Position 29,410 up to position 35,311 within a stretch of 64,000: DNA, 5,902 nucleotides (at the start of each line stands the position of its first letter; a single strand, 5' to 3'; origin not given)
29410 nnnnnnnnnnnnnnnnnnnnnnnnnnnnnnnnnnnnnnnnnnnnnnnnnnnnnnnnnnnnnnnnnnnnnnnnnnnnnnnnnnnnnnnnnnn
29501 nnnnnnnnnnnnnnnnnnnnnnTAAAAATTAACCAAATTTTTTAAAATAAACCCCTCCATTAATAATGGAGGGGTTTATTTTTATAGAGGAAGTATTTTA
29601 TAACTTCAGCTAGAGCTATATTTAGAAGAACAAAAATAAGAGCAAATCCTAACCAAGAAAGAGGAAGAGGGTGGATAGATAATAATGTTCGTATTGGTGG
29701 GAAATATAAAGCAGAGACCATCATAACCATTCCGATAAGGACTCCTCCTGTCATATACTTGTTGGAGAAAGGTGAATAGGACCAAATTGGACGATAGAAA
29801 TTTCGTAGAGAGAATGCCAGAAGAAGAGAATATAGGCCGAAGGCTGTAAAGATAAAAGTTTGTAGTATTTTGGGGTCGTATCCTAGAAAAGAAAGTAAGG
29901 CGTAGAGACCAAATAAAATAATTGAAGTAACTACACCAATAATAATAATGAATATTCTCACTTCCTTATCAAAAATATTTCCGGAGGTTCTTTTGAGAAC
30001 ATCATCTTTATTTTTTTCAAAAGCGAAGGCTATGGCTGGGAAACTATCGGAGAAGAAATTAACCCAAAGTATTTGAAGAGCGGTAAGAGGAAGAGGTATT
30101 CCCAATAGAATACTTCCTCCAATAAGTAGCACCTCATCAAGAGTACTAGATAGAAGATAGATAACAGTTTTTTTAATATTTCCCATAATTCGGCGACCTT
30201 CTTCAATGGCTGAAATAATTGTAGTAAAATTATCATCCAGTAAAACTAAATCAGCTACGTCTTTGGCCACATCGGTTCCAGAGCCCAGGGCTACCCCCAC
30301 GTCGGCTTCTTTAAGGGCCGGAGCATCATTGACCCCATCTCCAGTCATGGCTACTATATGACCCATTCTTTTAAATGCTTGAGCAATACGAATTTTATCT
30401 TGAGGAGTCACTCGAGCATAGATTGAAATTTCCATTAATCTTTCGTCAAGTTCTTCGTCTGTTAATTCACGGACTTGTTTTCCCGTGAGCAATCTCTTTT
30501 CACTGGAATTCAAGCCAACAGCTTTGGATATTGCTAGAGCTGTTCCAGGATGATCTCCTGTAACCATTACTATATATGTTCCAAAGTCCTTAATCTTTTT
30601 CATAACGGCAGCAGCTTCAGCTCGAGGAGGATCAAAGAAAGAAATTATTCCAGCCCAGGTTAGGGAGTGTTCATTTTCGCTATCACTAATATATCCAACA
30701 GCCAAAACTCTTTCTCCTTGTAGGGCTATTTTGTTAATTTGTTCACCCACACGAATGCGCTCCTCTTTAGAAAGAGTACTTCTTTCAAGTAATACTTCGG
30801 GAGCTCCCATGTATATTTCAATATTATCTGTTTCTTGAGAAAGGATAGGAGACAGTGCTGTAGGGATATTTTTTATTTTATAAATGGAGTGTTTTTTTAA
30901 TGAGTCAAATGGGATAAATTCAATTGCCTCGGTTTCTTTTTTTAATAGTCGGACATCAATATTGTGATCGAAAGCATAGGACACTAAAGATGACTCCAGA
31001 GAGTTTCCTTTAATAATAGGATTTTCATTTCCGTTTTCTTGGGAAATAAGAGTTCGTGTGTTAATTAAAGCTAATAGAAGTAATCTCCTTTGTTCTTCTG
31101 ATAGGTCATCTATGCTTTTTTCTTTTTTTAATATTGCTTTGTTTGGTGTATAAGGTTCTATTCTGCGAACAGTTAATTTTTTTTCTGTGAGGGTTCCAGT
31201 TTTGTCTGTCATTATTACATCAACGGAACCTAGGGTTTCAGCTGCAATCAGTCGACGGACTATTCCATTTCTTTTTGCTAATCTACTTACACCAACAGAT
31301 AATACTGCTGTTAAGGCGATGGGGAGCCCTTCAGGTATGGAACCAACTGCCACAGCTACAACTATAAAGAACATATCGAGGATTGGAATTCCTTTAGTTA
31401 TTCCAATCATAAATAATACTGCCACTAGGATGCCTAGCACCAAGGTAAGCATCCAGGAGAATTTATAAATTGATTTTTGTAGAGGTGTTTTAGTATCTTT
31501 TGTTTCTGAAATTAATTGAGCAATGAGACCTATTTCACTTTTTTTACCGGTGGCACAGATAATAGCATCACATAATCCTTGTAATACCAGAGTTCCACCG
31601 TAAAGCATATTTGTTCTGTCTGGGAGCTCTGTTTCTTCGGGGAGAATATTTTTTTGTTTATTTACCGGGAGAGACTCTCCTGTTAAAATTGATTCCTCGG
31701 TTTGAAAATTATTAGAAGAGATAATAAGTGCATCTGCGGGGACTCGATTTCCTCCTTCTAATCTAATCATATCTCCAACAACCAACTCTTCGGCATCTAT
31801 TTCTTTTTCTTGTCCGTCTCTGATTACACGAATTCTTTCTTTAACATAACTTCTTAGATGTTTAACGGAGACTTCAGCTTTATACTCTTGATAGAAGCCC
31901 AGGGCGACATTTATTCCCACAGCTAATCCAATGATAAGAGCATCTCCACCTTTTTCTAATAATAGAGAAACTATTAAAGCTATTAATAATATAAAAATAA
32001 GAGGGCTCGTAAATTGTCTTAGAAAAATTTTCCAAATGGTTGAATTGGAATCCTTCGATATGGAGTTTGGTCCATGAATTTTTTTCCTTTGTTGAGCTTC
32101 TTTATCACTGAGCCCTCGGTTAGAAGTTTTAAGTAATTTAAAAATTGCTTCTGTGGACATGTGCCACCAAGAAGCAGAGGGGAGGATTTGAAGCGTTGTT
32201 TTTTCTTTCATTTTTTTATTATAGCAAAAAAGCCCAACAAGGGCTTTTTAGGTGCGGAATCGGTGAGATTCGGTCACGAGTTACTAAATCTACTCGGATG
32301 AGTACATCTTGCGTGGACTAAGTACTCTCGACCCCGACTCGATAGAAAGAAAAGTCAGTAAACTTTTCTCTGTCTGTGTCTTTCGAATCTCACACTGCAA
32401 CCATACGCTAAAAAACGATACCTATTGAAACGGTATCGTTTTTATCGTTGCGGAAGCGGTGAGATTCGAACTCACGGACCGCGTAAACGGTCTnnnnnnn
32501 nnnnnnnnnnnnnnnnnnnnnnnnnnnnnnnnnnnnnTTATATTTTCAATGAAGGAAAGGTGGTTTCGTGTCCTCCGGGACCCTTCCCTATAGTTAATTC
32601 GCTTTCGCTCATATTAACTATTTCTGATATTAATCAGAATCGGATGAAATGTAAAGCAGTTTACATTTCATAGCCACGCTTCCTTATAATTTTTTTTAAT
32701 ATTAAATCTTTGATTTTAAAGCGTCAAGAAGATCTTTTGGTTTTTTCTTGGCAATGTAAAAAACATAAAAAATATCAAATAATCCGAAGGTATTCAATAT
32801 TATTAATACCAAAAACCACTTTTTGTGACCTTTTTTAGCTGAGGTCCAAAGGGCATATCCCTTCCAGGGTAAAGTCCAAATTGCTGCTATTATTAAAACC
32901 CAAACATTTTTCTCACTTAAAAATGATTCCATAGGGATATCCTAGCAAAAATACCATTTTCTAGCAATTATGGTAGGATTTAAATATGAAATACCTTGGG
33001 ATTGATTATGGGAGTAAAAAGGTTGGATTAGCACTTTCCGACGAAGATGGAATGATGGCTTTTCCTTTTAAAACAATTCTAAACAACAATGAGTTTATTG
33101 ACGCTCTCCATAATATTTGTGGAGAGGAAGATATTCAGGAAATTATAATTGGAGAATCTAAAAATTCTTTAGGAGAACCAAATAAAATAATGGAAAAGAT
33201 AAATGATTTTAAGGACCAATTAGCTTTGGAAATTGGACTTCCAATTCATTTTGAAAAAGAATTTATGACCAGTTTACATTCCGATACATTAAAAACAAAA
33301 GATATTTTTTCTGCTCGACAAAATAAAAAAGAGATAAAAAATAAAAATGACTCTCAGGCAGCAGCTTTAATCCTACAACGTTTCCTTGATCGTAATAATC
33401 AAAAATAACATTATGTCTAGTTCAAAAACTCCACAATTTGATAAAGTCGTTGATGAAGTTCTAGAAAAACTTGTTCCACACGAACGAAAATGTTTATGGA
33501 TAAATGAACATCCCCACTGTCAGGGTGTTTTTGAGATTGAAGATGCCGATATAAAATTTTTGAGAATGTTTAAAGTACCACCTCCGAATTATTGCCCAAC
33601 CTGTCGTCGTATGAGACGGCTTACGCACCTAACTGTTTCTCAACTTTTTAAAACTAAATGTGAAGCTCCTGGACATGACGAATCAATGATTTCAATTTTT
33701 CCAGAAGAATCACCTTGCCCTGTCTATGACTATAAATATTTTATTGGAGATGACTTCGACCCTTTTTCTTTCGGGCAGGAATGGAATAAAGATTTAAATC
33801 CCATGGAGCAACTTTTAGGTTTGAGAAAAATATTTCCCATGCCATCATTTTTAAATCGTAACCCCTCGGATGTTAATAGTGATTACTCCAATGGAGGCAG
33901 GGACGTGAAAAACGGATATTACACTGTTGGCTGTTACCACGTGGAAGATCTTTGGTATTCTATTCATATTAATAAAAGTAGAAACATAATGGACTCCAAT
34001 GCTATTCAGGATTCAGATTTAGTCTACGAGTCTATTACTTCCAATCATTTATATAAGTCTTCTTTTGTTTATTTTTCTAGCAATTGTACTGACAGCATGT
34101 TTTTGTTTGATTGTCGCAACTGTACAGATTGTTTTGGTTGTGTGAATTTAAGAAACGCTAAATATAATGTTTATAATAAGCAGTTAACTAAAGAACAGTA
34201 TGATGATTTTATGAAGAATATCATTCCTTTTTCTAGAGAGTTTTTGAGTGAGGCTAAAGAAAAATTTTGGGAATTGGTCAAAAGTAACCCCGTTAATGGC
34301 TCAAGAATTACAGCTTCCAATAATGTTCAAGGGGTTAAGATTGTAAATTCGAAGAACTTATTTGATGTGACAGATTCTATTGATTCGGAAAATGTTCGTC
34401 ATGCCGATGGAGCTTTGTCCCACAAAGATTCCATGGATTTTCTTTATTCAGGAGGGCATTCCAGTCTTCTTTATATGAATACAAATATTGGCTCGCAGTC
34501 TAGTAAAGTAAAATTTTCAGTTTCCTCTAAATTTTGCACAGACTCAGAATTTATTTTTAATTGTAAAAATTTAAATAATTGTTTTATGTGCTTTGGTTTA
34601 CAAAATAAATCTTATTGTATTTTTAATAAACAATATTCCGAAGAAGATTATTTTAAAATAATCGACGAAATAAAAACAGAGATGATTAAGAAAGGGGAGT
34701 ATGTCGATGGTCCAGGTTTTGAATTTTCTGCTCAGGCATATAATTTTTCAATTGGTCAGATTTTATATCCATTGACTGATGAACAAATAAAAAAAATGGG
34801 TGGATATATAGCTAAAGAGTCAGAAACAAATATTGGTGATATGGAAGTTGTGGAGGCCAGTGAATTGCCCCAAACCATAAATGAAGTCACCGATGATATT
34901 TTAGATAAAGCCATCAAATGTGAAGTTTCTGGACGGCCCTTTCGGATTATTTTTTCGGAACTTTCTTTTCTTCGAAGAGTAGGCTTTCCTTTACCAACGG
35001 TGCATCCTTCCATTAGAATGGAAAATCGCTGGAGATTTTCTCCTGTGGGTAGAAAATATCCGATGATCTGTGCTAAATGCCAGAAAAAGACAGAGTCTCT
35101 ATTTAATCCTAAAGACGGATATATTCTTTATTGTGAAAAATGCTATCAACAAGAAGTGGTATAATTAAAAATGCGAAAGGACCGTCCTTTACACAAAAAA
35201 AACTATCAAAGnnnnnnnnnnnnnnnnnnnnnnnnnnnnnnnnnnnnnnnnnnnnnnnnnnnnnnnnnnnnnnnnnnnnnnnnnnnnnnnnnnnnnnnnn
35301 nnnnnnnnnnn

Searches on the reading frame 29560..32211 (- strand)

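Call 11: search_protein_families(library=pfam, proteins=[window:29560-32211:-], max_evalue=0.001)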
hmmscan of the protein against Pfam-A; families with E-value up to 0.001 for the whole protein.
window:29560-32211:- (883 aa): 6 families
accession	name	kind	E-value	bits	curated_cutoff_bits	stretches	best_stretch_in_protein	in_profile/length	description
PF00122.25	E1-E2_ATPase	-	7.4e-53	179.2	28.1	1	123-314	3-181/181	E1-E2 ATPase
PF00689.26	Cation_ATPase_C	-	8.6e-37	127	27.3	1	706-874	1-175/175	Cation transporting ATPase, C-terminus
PF00690.31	Cation_ATPase_N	-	7.7e-21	74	20.4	1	15-82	1-69/69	Cation transporter/ATPase, N-terminus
PF00702.32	Hydrolase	-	1.6e-15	58.4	26.4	1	330-637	1-191/191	haloacid dehalogenase-like hydrolase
PF13246.12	Cation_ATPase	-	8.6e-07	29.3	21.7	1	382-479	2-89/91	Cation transport ATPase (P-type)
PF08282.18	Hydrolase_3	-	5.8e-06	26.7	20.9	1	620-666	206-252/255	haloacid dehalogenase-like hydrolase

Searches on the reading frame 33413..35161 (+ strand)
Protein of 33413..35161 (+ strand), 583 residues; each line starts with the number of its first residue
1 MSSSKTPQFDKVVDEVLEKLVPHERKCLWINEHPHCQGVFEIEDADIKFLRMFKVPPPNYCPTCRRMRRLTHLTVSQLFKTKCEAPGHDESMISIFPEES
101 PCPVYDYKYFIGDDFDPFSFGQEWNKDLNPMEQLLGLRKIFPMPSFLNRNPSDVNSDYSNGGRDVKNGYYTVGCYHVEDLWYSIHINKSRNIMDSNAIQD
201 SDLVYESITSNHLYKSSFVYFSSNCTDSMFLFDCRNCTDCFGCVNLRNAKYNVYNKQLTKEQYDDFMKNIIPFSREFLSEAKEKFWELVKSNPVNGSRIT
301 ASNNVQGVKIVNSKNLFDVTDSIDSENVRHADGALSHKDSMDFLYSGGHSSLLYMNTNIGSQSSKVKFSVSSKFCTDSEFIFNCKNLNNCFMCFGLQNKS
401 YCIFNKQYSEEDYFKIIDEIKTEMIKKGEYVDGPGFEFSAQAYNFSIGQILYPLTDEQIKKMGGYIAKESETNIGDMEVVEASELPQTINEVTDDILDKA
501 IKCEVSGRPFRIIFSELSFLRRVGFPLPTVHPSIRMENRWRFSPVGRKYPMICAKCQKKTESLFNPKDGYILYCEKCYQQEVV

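Call 4: search_protein_families(library=pfam, proteins=[window:33413-35161:+], max_evalue=1)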
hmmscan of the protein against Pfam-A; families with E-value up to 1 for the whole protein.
window:33413-35161:+ (583 aa): 1 family
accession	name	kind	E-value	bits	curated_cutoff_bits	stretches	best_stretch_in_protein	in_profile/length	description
PF23477.1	zf_Tbcl_2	-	2.6e-06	27.4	27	1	549-581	4-36/37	Probable treble clef zinc finger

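Call 5: search_protein_families(library=ncbifam, proteins=[window:33413-35161:+], max_evalue=1)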
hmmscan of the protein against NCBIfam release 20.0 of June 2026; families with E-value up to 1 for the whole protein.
window:33413-35161:+ (583 aa): 2 families
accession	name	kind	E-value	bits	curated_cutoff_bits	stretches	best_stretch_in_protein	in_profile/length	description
TIGR04272.1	cxxc_cxxc_Mbark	domain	1.2e-05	24.9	36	1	548-580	3-35/37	CxxC-x17-CxxC domain-containing protein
NF052237.1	biotin_BsaP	equivalog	0.97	9.5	39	1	51-66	19-34/53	biotin synthase auxiliary protein BsaP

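Call 29: search_protein_families(library=padloc, proteins=[window:33413-35161:+], max_evalue=1)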
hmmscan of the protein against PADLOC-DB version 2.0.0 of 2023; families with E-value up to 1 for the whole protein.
window:33413-35161:+ (583 aa): 0 families
